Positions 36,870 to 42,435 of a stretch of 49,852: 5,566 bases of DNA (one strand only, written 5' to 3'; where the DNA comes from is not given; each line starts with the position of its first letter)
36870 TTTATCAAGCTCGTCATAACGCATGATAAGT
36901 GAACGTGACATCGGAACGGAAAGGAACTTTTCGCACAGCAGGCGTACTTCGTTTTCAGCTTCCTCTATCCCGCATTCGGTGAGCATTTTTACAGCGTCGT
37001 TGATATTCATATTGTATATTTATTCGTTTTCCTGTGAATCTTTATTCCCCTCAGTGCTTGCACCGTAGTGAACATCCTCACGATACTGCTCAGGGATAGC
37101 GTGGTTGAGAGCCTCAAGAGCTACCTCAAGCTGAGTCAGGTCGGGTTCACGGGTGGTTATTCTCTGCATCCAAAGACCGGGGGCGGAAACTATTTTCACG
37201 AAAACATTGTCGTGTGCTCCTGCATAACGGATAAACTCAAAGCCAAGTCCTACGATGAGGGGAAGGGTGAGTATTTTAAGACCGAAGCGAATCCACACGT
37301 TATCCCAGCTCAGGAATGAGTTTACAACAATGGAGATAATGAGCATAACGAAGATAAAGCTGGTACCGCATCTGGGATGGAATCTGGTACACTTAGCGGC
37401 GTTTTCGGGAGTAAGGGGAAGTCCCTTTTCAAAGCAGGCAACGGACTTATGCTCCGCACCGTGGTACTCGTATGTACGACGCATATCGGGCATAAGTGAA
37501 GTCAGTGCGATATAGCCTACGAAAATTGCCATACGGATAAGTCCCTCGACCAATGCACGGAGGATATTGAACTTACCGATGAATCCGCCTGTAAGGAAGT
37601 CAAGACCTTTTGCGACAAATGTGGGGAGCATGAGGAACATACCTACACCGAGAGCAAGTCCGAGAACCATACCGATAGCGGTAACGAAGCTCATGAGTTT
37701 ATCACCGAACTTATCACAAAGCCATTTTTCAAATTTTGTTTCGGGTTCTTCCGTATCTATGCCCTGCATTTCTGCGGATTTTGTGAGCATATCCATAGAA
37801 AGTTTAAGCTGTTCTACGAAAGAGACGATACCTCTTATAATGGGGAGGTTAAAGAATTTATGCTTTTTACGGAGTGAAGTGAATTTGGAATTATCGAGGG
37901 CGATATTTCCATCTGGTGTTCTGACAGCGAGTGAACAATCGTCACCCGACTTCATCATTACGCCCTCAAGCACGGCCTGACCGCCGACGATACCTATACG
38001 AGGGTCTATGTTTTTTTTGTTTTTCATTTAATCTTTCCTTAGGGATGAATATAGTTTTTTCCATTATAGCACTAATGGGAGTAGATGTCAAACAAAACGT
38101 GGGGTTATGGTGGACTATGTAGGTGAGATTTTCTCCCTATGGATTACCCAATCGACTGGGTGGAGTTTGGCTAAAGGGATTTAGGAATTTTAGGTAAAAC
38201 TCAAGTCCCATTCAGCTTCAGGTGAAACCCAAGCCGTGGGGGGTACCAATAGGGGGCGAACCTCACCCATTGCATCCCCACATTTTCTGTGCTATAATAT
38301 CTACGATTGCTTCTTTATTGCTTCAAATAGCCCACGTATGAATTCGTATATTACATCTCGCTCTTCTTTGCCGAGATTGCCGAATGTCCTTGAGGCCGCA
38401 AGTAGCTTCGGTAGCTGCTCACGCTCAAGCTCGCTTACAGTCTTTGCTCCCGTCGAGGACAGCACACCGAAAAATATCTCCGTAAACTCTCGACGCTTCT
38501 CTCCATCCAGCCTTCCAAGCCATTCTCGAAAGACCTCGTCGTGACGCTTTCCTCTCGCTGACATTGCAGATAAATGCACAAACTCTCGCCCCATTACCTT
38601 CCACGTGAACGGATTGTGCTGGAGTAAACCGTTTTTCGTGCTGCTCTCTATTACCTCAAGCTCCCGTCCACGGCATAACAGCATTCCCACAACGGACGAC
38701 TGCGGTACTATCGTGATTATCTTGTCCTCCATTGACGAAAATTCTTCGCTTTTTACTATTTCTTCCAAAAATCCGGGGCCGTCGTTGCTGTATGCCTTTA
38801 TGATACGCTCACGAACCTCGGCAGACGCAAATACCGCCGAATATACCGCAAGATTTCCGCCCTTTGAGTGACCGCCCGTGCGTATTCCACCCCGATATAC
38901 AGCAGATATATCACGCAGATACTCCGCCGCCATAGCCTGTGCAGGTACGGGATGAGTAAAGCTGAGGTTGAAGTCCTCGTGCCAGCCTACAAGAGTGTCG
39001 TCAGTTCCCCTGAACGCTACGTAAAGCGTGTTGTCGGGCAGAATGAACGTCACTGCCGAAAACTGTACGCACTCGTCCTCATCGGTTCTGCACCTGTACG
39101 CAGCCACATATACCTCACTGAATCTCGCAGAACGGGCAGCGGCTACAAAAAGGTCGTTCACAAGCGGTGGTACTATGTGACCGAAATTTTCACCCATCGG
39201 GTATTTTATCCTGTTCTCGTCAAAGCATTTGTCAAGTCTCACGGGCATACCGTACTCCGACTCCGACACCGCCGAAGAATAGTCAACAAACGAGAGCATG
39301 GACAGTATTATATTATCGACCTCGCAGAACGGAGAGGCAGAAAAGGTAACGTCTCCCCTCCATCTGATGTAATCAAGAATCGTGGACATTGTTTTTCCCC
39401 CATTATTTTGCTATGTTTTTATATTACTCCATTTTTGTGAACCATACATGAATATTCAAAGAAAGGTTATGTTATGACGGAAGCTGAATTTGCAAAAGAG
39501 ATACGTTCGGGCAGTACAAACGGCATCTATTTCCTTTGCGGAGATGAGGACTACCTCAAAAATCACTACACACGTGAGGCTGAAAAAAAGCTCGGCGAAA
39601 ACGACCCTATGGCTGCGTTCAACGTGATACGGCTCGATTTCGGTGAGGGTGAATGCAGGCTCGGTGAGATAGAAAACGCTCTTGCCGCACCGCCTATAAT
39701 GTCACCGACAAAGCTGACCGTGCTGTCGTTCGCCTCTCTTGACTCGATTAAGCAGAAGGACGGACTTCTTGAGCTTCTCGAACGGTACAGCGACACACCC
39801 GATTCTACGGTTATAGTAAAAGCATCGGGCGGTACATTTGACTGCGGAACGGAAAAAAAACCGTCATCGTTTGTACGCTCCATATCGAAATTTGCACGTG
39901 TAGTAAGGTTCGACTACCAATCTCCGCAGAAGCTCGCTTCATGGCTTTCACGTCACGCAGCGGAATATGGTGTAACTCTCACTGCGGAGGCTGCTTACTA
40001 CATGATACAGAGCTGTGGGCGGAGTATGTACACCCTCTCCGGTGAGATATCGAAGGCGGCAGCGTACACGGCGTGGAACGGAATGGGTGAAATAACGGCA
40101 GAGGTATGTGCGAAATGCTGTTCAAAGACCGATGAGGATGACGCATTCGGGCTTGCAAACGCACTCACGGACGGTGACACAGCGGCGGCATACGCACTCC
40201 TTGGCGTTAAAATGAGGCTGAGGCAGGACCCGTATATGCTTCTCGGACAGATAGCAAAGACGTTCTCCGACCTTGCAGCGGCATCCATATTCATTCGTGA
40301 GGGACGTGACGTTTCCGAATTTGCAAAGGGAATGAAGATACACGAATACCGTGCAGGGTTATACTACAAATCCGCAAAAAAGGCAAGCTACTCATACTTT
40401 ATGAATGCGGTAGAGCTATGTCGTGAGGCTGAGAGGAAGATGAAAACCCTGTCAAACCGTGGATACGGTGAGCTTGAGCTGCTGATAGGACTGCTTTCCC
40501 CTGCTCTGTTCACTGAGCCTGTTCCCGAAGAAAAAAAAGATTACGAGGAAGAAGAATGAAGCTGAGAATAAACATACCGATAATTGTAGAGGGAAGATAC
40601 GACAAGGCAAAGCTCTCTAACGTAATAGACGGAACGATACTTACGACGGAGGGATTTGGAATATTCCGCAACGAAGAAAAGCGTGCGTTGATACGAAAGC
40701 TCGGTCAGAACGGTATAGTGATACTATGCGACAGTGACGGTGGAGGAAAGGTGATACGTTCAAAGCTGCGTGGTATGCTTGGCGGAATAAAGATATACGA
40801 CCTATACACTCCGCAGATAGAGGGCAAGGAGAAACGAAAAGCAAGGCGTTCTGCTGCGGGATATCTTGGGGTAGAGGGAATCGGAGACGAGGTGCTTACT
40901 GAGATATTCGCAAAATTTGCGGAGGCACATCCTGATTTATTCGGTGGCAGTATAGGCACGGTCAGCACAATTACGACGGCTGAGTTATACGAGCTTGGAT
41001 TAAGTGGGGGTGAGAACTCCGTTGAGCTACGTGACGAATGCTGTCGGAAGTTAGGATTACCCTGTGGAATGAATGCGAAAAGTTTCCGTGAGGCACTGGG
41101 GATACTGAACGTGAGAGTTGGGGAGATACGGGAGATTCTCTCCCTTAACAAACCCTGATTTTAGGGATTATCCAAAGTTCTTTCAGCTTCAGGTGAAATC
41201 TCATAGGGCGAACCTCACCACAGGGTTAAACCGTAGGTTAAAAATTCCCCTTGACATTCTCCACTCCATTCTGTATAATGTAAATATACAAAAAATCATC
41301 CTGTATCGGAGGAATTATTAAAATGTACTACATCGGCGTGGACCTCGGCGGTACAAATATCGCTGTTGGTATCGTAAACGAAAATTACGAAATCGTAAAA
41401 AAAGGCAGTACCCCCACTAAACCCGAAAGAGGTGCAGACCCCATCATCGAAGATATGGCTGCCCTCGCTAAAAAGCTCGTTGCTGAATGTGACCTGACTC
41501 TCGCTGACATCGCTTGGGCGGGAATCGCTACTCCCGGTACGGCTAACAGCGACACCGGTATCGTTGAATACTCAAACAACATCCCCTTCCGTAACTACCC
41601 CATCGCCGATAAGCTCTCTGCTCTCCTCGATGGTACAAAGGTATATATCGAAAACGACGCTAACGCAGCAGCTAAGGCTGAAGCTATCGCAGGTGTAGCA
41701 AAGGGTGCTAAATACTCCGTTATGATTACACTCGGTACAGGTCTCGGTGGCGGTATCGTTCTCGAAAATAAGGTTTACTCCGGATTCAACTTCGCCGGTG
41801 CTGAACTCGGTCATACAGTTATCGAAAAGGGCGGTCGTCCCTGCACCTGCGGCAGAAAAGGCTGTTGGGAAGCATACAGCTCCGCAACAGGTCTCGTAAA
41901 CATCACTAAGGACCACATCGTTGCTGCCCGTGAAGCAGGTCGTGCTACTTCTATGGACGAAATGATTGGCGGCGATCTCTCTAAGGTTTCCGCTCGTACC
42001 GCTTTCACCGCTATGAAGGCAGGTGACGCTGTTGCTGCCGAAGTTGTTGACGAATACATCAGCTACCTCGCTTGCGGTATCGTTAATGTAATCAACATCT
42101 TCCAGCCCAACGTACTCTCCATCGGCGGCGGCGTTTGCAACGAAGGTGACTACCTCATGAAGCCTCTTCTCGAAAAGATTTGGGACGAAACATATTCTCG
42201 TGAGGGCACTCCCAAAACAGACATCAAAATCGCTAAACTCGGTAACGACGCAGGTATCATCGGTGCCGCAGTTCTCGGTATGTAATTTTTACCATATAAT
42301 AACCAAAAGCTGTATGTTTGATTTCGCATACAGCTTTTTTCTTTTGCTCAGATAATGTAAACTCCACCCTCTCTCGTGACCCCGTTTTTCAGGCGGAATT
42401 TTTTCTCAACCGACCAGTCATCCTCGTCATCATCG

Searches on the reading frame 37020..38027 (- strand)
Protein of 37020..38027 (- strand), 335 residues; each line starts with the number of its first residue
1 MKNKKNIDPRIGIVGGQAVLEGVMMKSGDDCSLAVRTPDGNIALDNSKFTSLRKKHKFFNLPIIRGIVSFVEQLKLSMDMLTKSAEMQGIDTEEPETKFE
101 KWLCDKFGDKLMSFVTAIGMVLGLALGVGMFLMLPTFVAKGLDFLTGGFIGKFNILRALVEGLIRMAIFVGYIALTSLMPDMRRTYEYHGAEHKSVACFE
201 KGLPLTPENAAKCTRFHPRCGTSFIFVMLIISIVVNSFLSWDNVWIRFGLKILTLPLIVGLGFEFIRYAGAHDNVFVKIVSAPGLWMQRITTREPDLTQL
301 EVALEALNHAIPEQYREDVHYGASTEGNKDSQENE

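Call 8: search_protein_families(library=pfam, proteins=[window:37020-38027:-], max_evalue=0.001)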
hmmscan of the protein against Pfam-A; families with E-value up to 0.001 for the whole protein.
window:37020-38027:- (335 aa): 1 family
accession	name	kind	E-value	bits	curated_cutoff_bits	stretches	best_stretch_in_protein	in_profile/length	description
PF07136.16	DUF1385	-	7.7e-85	284.2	22.1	1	61-312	1-226/227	Protein of unknown function (DUF1385)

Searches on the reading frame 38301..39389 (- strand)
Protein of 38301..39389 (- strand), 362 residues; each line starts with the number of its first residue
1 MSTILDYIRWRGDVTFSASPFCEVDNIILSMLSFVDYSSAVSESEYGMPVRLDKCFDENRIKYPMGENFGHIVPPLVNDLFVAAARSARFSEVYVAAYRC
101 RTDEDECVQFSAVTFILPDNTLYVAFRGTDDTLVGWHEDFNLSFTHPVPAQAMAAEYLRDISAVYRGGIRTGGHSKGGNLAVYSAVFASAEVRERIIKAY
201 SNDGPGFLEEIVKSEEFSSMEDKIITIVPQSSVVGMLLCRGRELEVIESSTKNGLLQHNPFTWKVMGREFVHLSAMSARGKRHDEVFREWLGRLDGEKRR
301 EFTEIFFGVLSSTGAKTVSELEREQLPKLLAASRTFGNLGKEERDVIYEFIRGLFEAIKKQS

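Call 8: search_protein_families(library=pfam, proteins=[window:38301-39389:-], max_evalue=0.001)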
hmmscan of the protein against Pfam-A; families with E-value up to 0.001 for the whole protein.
window:38301-39389:- (362 aa): 1 family
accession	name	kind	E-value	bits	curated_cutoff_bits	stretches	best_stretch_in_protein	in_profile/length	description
PF11187.14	Mbeg1-like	-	1.4e-76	257.3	21.1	1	85-307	2-223/224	Mbeg1-like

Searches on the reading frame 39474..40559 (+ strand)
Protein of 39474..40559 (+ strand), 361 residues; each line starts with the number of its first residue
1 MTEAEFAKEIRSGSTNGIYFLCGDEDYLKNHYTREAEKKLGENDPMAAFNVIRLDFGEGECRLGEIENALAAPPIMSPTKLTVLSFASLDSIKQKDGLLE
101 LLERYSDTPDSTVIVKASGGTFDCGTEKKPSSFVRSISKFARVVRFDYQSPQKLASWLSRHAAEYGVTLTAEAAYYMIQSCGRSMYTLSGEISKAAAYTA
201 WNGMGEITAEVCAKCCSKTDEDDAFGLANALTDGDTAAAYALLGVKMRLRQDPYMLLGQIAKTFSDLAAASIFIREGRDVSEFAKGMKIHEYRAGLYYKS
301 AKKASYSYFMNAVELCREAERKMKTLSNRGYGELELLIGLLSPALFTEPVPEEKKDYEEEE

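Call 8: search_protein_families(library=pfam, proteins=[window:39474-40559:+], max_evalue=0.001)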
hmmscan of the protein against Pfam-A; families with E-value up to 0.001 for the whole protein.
window:39474-40559:+ (361 aa): 1 family
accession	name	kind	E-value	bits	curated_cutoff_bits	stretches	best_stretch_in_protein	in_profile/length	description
PF21694.2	DNA_pol3_delta_C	-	5.7e-14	52.6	27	1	221-338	1-118/121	DNA polymerase III delta subunit, C-terminal domain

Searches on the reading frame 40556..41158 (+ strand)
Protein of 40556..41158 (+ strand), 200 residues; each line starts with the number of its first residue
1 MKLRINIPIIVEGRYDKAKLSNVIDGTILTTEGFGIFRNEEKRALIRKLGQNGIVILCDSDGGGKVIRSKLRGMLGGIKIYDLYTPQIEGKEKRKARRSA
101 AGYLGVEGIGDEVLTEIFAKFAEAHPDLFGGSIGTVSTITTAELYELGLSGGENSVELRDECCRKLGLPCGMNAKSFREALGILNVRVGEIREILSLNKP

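Call 8: search_protein_families(library=pfam, proteins=[window:40556-41158:+], max_evalue=0.001)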
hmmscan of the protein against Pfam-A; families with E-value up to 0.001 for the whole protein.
window:40556-41158:+ (200 aa): 2 families
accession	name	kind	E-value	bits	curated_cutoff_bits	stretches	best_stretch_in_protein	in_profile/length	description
PF13331.11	DUF4093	-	3.8e-14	53.4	25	1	104-195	2-86/86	Domain of unknown function (DUF4093)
PF01751.28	Toprim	-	0.00043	20.8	23.1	1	9-74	3-79/96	Toprim domain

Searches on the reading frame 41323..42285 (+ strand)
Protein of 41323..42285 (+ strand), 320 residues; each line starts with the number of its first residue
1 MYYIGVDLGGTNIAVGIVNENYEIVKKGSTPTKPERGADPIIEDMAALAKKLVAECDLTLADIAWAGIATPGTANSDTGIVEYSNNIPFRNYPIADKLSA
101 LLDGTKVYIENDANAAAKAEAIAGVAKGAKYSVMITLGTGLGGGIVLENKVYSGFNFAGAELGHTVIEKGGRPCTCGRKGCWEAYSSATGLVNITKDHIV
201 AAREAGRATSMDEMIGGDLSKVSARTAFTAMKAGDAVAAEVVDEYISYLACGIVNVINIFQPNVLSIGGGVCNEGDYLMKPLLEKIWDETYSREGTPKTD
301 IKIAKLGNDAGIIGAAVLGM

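Call 8: search_protein_families(library=pfam, proteins=[window:41323-42285:+], max_evalue=0.001)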
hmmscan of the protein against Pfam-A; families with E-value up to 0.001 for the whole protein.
window:41323-42285:+ (320 aa): 2 families
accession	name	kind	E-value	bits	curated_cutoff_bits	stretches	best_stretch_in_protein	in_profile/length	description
PF00480.26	ROK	-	4.8e-62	210.6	22.9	1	3-318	1-290/294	ROK family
PF01869.26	BcrAD_BadFG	-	0.00021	21.3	31.5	0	4-76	1-75/271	BadF/BadG/BcrA/BcrD ATPase family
